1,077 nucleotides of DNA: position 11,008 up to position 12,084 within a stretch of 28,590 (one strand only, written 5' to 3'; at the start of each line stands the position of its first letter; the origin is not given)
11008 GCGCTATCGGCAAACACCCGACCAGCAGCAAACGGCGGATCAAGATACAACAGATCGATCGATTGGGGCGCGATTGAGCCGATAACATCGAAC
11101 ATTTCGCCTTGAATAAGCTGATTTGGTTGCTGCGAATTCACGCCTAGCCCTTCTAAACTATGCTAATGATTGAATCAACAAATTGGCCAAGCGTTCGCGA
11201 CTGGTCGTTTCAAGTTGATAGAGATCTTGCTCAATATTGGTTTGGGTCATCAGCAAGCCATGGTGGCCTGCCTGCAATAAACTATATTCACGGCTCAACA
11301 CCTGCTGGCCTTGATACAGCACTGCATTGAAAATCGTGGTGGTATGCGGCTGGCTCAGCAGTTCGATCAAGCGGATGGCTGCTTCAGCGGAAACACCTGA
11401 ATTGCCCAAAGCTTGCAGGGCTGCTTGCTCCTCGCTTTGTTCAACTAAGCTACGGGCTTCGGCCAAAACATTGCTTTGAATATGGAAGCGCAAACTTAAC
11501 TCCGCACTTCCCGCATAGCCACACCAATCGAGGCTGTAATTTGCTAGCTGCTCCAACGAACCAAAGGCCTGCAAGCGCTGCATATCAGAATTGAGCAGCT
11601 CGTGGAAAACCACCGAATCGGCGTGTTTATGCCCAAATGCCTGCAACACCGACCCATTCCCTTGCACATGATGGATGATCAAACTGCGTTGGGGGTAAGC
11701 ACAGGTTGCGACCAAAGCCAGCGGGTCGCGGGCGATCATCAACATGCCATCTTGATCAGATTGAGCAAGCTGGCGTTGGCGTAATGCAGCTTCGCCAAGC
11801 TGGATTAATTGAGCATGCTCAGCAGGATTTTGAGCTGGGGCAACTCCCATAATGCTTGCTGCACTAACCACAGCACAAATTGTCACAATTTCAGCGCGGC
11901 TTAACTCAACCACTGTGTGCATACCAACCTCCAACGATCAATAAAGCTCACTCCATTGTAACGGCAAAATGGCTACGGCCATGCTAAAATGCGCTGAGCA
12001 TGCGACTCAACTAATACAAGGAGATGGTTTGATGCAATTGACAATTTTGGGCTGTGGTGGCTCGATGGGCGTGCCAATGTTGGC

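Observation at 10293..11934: Beta-class N6/N4 DNA methyltransferase in an operon behind an unknown 254-aa protein: orphan MTase or cryptic R-M pair?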

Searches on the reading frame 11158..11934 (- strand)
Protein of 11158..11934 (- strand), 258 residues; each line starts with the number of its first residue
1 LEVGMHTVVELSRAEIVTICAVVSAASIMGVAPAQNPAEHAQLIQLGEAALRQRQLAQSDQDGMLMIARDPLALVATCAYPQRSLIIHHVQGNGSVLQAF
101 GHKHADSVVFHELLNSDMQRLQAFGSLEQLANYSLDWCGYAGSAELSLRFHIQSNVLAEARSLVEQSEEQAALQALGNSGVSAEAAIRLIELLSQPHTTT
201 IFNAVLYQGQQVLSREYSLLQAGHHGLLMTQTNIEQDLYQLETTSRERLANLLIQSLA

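Call 3: search_protein_families(library=pfam, proteins=[window:11158-11934:-], max_evalue=0.01)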
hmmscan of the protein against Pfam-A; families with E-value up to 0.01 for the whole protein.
window:11158-11934:- (258 aa): 1 family
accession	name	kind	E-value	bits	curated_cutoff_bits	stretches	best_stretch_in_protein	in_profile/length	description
PF14011.11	ESX-1_EspG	-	0.0089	16.1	27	0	33-199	26-182/245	EspG family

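Call 4: search_protein_families(library=ncbifam, proteins=[window:11158-11934:-], max_evalue=0.01)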
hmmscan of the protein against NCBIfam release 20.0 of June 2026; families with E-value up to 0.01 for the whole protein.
window:11158-11934:- (258 aa): 0 families

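Call 5: search_protein_families(library=padloc, proteins=[window:11158-11934:-], max_evalue=0.01)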
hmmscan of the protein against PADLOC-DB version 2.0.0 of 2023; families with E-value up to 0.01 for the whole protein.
window:11158-11934:- (258 aa): 0 families

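Call 6: find_homologous_proteins(query=window:11158-11934:-, max_evalue=0.001)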
Query window:11158-11934:- (258 aa): 7 proteins with E <= 0.001 among 5665 candidates.
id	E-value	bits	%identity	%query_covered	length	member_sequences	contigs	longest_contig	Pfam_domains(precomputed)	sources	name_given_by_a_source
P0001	1.2e-154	530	100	98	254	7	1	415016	-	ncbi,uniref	ncbi:hypothetical protein [Herpetosiphon gulosus]|uniref:DUF4388 domain-containing protein n=1 Tax=H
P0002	7.2e-135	466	89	98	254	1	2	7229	-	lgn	-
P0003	2.1e-133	461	88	98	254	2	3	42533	-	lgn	-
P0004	5.1e-128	443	86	98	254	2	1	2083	-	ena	-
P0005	7.5e-120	416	80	95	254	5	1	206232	-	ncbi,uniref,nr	ncbi:hypothetical protein [Herpetosiphon llansteffanensis]|uniref:hypothetical protein n=1 Tax=Herpe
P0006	8.4e-119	413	78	95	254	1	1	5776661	-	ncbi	ncbi:hypothetical protein ACP8Y2_15930 [Herpetosiphon llansteffanensis]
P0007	4.2e-118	411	78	98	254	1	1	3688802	-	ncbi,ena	-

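Call 10: find_encoding_contigs(protein=P0006, flank=6000, max_places=3)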
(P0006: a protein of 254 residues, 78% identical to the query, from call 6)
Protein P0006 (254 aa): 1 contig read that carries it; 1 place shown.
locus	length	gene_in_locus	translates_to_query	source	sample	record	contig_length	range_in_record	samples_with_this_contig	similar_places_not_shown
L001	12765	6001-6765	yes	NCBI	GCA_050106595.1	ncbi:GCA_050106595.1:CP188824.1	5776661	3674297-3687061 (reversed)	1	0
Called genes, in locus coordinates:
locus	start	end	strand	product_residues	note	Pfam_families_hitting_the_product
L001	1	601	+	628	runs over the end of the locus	PF00012:HSP70, PF06723:MreB_Mbl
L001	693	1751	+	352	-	PF12358:DUF3644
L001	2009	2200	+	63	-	-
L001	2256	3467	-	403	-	-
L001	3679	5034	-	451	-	-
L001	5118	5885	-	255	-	PF23023:Anti-Pycsar_Apyc1, PF00753:Lactamase_B, PF12706:Lactamase_B_2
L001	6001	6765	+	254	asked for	-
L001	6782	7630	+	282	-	PF01555:N6_N4_Mtase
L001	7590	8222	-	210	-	PF13487:HD_5, PF01966:HD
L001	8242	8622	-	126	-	-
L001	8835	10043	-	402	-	PF07690:MFS_1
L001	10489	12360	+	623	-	PF02518:HATPase_c (weak), PF13589:HATPase_c_3 (weak), PF00183:HSP90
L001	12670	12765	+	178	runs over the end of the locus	PF09414:RNA_ligase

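Call 11: find_encoding_contigs(protein=P0007, flank=6000, max_places=3)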
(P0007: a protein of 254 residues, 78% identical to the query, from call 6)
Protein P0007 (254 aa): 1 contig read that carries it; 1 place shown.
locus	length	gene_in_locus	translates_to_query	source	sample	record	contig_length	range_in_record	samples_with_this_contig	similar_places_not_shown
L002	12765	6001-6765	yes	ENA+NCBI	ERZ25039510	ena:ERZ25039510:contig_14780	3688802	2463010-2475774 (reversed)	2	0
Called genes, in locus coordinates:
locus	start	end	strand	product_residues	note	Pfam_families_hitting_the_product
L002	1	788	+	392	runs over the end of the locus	PF13679:Methyltransf_32, PF13847:Methyltransf_31, PF13649:Methyltransf_25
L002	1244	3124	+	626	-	PF00012:HSP70, PF06723:MreB_Mbl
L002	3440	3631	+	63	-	-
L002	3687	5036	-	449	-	PF13365:Trypsin_2 (faint)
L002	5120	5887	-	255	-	PF00753:Lactamase_B, PF23023:Anti-Pycsar_Apyc1, PF12706:Lactamase_B_2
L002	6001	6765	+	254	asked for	-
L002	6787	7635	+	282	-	PF01555:N6_N4_Mtase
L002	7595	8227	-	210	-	PF13487:HD_5, PF01966:HD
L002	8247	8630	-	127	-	-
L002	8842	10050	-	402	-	PF07690:MFS_1 (weak)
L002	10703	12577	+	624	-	PF02518:HATPase_c (weak), PF13589:HATPase_c_3 (weak), PF00183:HSP90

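Call 12: find_encoding_contigs(protein=P0003, flank=6000, max_places=3)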
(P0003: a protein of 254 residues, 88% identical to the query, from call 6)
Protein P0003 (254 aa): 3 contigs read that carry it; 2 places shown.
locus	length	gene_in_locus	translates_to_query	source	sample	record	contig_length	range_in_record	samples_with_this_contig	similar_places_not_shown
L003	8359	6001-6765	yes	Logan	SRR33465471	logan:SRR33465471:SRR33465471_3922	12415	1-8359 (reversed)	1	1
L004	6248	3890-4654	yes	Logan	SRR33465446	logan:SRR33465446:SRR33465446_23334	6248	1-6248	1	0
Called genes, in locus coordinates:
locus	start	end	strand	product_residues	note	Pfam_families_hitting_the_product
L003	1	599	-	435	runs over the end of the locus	PF07690:MFS_1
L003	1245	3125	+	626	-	PF00012:HSP70, PF06723:MreB_Mbl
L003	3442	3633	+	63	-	-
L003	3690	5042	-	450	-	PF00089:Trypsin (faint), PF13365:Trypsin_2 (faint)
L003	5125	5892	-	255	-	PF23023:Anti-Pycsar_Apyc1, PF00753:Lactamase_B, PF12706:Lactamase_B_2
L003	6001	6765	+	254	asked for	-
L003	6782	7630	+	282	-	PF01555:N6_N4_Mtase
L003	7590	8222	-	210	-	PF13487:HD_5, PF01966:HD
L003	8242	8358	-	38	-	?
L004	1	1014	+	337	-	?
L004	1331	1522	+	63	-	-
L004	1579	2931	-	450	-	PF00089:Trypsin (faint), PF13365:Trypsin_2 (faint)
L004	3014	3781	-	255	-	PF23023:Anti-Pycsar_Apyc1, PF00753:Lactamase_B, PF12706:Lactamase_B_2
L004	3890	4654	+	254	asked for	-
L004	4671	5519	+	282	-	PF01555:N6_N4_Mtase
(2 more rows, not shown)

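Call 16: search_solved_structures(query=A1, max_evalue=10)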
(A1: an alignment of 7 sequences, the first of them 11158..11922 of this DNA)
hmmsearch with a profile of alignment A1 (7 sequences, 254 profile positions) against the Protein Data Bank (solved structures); distinct sequences matched with E-value up to 10: 0.

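Call 21: predict_structure(alignment_id=A1)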
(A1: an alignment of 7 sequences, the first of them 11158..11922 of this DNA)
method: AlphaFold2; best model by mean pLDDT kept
length: 254 residues; sequences in the alignment: 7
mean_pLDDT: 49.3   pTM: 0.39
mean pLDDT of the five models: 49.3, 43.6, 42.7, 38.4, 36.9
residues with pLDDT >= 90: 8; 70-90: 49; 50-70: 56; < 50: 141
segments of 3 or more residues with pLDDT < 50: 1-6, 23-26, 55-140, 196-211, 227-254
pLDDT, mean of each block of 10 residues (from residue 1): 45 61 53 81 70 45 34 24 26 27 26 27 31 41 59 76 91 82 82 55 39 55 49 28 33 29
secondary structure, 60 per line:
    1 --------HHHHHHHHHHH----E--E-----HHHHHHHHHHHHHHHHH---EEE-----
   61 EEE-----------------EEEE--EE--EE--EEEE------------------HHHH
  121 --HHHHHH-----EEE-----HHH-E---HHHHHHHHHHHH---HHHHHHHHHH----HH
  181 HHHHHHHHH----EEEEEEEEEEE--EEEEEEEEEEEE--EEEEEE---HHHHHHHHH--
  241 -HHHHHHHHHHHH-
elements in order: H9-19 H33-49 E53-55 E61-63 E81-84 E95-98 H117-120 H123-128 E134-136 H150-161 H165-174 H179-189 E194-204 E207-218 E221-226 H230-238 H242-253

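Call 24: search_protein_representatives(alignment_id=A1)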
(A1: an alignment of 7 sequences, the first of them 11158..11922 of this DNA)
Query: 7 sequences, 254 profile positions. Proteins with E-value up to 0.001 (for the whole library): 174; up to 1e-10: 73; up to 1e-30: 4. The best 150 are listed.
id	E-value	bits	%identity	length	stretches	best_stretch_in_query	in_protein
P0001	4.4e-155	530.6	-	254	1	1-254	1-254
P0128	4.8e-49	183.2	-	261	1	4-253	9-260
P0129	3.1e-47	177.2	-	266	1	4-253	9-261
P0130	3.3e-46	173.9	-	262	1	4-253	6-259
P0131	3.3e-26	108.4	-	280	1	5-251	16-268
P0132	5.9e-23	97.7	-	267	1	5-241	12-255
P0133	9.7e-23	97.0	-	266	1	4-237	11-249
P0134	2.4e-21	92.5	-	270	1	7-251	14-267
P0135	2.9e-21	92.2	-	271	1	5-226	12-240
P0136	4.6e-21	91.5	-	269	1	7-246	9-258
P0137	2.0e-20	89.4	-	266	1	7-230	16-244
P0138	3.3e-20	88.7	-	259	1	5-227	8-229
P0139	4.0e-20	88.4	-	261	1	5-228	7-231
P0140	1.6e-19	86.4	-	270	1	4-252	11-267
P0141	1.8e-19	86.3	-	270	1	4-233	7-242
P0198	3.6e-11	59.1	-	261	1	5-225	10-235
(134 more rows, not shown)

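Call 26: search_protein_families(library=pfam, alignment_id=A2, max_evalue=1)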
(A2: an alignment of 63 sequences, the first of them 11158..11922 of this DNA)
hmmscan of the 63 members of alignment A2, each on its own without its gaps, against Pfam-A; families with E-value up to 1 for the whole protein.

A. member 1, window:11158-11922:- (254 aa): 1 family
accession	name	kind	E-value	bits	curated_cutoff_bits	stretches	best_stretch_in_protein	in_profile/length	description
PF14011.11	ESX-1_EspG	-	0.008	16.2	27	1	29-195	26-182/245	EspG family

B. families by the number of members that match (of 63 scanned): 33 families (the first 25 are shown)
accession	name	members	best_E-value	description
PF14011.11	ESX-1_EspG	10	6.7e-09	EspG family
PF09954.14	DUF2188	2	0.068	Uncharacterized protein conserved in bacteria (DUF2188)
PF16394.10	DUF5003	1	3.1e-05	Domain of unknown function (DUF5003)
PF04408.29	HA2_N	1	0.0016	Helicase associated domain (HA2), winged-helix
PF18915.5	DUF5667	1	0.0017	Domain of unknown function (DUF5667)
PF10017.15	Methyltransf_33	1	0.0083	Histidine-specific methyltransferase, SAM-dependent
PF21458.3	SelB-wing_1_3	1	0.019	Selenocysteine-specific elongation factor, winged helix 1/3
PF00926.24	DHBP_synthase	1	0.026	3,4-dihydroxy-2-butanone 4-phosphate synthase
PF15861.10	partial_CstF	1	0.027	Partial cleavage stimulation factor domain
PF24975.1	UBA_Rad5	1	0.028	Fungal Rad5 UBA-like domain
PF23047.1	DUF7038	1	0.032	Domain of unknown function (DUF7038)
PF23809.1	Phage_holin_9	1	0.051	Bacteriophage holin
PF21994.1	AGAO-like_N2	1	0.059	AGAO-like N2 domain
PF25245.1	TPR_At1g68980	1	0.07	At1g68980, TPR repeats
PF11055.13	Gsf2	1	0.072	Glucose signalling factor 2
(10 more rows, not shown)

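Call 27: search_solved_structures(query=A2, max_evalue=10, show_alignments=2)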
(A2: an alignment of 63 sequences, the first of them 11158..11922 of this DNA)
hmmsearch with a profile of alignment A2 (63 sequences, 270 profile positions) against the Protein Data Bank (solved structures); distinct sequences matched with E-value up to 10: 0.

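Call 29: find_homologous_proteins(query=A2, max_evalue=0.00001)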
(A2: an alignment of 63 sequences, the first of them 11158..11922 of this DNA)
Query A2 (63 sequences) (254 aa, profile of the alignment): 11 proteins with E <= 0.00001 among 8000 candidates.
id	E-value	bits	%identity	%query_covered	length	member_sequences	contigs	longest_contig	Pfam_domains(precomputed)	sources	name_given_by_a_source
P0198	1.1e-71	259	24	75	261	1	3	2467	PF27351.1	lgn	-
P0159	2.5e-71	258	28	92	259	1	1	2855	-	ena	-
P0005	1.6e-69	252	80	96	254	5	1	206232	-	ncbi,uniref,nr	ncbi:hypothetical protein [Herpetosiphon llansteffanensis]|uniref:hypothetical protein n=1 Tax=Herpe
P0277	4.3e-68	248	27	91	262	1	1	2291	-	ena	-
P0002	8.2e-68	247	89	100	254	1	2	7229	-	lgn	-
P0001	1.8e-67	246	100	100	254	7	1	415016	-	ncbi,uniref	ncbi:hypothetical protein [Herpetosiphon gulosus]|uniref:DUF4388 domain-containing protein n=1 Tax=H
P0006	5.3e-67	244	78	96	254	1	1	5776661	-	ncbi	ncbi:hypothetical protein ACP8Y2_15930 [Herpetosiphon llansteffanensis]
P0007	4.7e-66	241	78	100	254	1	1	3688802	-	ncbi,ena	-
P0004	1.2e-65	240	86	100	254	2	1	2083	-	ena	-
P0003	7.2e-65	237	88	100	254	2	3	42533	-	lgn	-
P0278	1.5e-62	229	26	84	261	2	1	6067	-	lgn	-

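Call 31: find_encoding_contigs(protein=P0128, flank=8000, max_places=3)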
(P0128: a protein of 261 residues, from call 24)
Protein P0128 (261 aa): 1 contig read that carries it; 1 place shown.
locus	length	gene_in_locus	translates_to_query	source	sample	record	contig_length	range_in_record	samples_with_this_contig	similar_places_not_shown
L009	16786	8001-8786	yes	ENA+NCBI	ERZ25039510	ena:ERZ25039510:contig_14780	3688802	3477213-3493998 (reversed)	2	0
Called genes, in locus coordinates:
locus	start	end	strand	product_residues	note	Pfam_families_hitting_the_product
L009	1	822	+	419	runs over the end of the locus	PF02040:ArsB, PF03600:CitMHS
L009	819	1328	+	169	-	-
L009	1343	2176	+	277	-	PF00756:Esterase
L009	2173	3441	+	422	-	PF03033:Glyco_transf_28, PF00201:UDPGT (weak), PF06722:EryCIII-like_C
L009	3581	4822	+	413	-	PF06013:WXG100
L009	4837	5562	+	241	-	-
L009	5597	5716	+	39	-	-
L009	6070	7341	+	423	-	PF06013:WXG100, PF07819:PGAP1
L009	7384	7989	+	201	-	-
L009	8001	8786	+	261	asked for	-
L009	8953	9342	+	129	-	PF11026:DUF2721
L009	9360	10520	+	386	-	PF00512:HisKA, PF13581:HATPase_c_2 (weak), PF02518:HATPase_c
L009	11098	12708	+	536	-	PF02784:Orn_Arg_deC_N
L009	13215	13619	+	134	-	PF07736:CM_1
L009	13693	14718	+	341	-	PF18152:DAHP_snth_FXD, PF00793:DAHP_synth_1, PF03102:NeuB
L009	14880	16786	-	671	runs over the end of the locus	PF00652:Ricin_B_lectin, PF14200:RicinB_lectin_2, PF00652:Ricin_B_lectin, PF14200:RicinB_lectin_2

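Call 32: find_encoding_contigs(protein=P0278, flank=8000, max_places=3)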
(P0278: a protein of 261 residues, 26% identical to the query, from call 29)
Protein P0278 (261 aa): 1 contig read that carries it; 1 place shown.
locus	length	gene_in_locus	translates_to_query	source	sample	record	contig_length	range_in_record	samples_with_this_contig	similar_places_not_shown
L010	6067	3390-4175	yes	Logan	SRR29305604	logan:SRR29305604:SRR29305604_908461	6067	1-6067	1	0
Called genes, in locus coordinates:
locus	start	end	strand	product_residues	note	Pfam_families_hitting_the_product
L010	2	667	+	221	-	?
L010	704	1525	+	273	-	PF13672:PP2C_2, PF00481:PP2C (weak), PF07228:SpoIIE (faint)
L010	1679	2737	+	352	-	-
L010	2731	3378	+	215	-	-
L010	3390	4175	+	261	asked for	-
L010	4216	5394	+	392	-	PF13529:Peptidase_C39_2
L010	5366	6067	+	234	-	?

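Call 37: find_encoding_contigs(protein=P0131, flank=8000, max_places=3)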
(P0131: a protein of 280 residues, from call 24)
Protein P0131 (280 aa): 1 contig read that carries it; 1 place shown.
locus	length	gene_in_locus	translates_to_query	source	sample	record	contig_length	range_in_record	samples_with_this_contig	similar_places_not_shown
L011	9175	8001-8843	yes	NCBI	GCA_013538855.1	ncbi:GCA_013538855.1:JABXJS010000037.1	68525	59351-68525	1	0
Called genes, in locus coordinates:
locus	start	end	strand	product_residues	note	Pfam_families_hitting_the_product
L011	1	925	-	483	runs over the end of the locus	PF01547:SBP_bac_1, PF13416:SBP_bac_8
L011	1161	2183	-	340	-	PF00480:ROK, PF01869:BcrAD_BadFG (faint)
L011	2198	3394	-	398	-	PF13412:HTH_24 (weak), PF00480:ROK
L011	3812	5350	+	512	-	PF02839:CBM_5_12, PF00704:Glyco_hydro_18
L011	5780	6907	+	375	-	-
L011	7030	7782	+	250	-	-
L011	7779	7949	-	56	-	-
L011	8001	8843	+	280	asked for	-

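Call 38: find_encoding_contigs(protein=P0132, flank=8000, max_places=3)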
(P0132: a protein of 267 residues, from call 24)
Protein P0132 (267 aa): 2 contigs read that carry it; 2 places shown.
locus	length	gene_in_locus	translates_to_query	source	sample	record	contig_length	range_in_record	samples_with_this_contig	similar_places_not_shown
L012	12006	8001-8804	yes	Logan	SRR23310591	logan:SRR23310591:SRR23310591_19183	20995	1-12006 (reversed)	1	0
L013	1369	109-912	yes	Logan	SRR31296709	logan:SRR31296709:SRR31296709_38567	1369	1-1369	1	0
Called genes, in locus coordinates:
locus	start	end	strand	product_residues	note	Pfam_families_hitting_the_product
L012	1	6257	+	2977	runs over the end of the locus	PF13476:AAA_23 (faint), PF05729:NACHT (faint), PF13191:AAA_16 (faint), PF01580:FtsK_SpoIIIE, PF01580:FtsK_SpoIIIE, PF01580:FtsK_SpoIIIE, PF13401:AAA_22 (weak), PF01580:FtsK_SpoIIIE, +24 more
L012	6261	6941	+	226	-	PF00498:FHA (weak)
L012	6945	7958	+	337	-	PF06013:WXG100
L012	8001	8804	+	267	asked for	-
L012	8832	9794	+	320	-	PF06013:WXG100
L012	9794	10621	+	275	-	-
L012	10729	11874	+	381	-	PF16697:Yop-YscD_cpl (weak), PF00498:FHA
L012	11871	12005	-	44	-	?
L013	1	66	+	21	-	?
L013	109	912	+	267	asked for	-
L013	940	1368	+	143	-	?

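Call 39: predict_structure(alignment_id=A2)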
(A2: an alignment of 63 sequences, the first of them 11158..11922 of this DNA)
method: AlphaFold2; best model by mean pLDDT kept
length: 254 residues; sequences in the alignment: 63
mean_pLDDT: 96.8   pTM: 0.91
mean pLDDT of the five models: 96.8, 96.7, 96.7, 96.4, 96.3
residues with pLDDT >= 90: 247; 70-90: 6; 50-70: 1; < 50: 0
segments of 3 or more residues with pLDDT < 50: none
pLDDT, mean of each block of 10 residues (from residue 1): 93 98 95 97 98 97 98 98 97 98 98 97 98 92 94 98 98 98 97 98 96 96 96 97 97 96
secondary structure, 60 per line:
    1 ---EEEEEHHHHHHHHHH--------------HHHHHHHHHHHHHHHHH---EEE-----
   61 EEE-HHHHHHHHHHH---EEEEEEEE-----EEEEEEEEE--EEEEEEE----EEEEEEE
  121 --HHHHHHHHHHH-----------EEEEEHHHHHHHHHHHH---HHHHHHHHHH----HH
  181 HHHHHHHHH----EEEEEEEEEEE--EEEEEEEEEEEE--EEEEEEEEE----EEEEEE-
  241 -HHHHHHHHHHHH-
elements in order: E4-8 H9-18 H33-49 E53-55 E61-63 H65-75 E79-86 E92-100 E103-109 E114-120 H123-133 E145-149 H150-161 H165-174 H179-189 E194-204 E207-218 E221-229 E234-239 H242-253

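Call 42: fold_search(model_id=the predicted structure, library=pdb)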
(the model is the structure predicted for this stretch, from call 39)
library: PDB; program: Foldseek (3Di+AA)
matches with E <= 10: 1094; with E <= 0.001: 18
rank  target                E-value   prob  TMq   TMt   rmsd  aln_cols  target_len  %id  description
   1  4w4j_B                3.4e-14  1.00  0.77  0.75   3.6       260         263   15  Crystal structure of EspG3 from the ESX-3 type VII secretion system of M. smegmatis (released 2014-10-01)
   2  4w4j_A                3.6e-14  1.00  0.78  0.75   3.5       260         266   15  Crystal structure of EspG3 from the ESX-3 type VII secretion system of M. smegmatis (released 2014-10-01)
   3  4w4i                  5.1e-14  1.00  0.73  0.69   4.2       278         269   14  Crystal structure of EspG3 from the ESX-3 type VII secretion system of M. tuberculosis (released 2014-10-01)
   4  4l4w_B                2.2e-13  1.00  0.74  0.71   4.2       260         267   15  Structure of EspG3 chaperone from the type VII (ESX-3) secretion system (released 2014-06-11)
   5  4l4w_A                2.2e-13  1.00  0.73  0.71   4.1       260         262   15  Structure of EspG3 chaperone from the type VII (ESX-3) secretion system (released 2014-06-11)
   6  5sxl                  2.5e-13  1.00  0.74  0.69   4.2       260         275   15  Structure of EspG3 chaperone from the type VII (ESX-3) secretion system, space group P3221 (released 2016-08-24)
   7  4rcl_A                4.9e-13  1.00  0.71  0.71   4.1       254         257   16  Structure of EspG3 chaperone from the type VII (ESX-3) secretion system, space group P43212 (released 2015-09-16)
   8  5dlb                  8.7e-13  1.00  0.76  0.74   3.7       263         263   15  Crystal structure of chaperone EspG3 of ESX-3 type VII secretion system from Mycobacterium marinum M (released 2015-09-23)
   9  6vhr_C                1.1e-12  1.00  0.74  0.72   4.2       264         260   16  Structure of PE5-PPE4-EspG3 complex from the type VII (ESX-3) secretion system, space group I422 (released 2020-01-29)
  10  6uuj_C                2.1e-12  1.00  0.75  0.74   3.9       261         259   15  Structure of PE5-PPE4-EspG3 complex from the type VII (ESX-3) secretion system, space group P212121 (released 2020-01-29)
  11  5xkl                  2.9e-12  1.00  0.72  0.68   4.2       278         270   14  Crystal structure of Rv0289/EspG3 from the ESX-3 type VII secretion system of M. tuberculosis (released 2018-05-16)
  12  4w4l_C                4.7e-12  1.00  0.73  0.64   4.6       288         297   12  Crystal structure of EspG5 in complex with PE25 and PPE41 from the ESX-5 type VII secretion system of M. tuberculosis (released 2014-10-01)
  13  6vj5_C                7.5e-12  1.00  0.73  0.66   4.8       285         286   12  Structure of PE25-PPE41(A124L) in complex with EspG5 chaperone from the type VII (ESX-5) secretion system (released 2021-01-27)
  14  4kxr_C                1.4e-11  1.00  0.71  0.66   4.9       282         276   12  Structure of the Mycobacterium tuberculosis type VII secretion system chaperone EspG5 in complex with PE25-PPE41 dimer (released 2014-05-28)
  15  5vba_A                3.9e-11  1.00  0.70  0.46   3.9       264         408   17  Structure of EspG1 chaperone from the type VII (ESX-1) secretion system determined with the assistance of N-terminal T (released 2017-07-05)
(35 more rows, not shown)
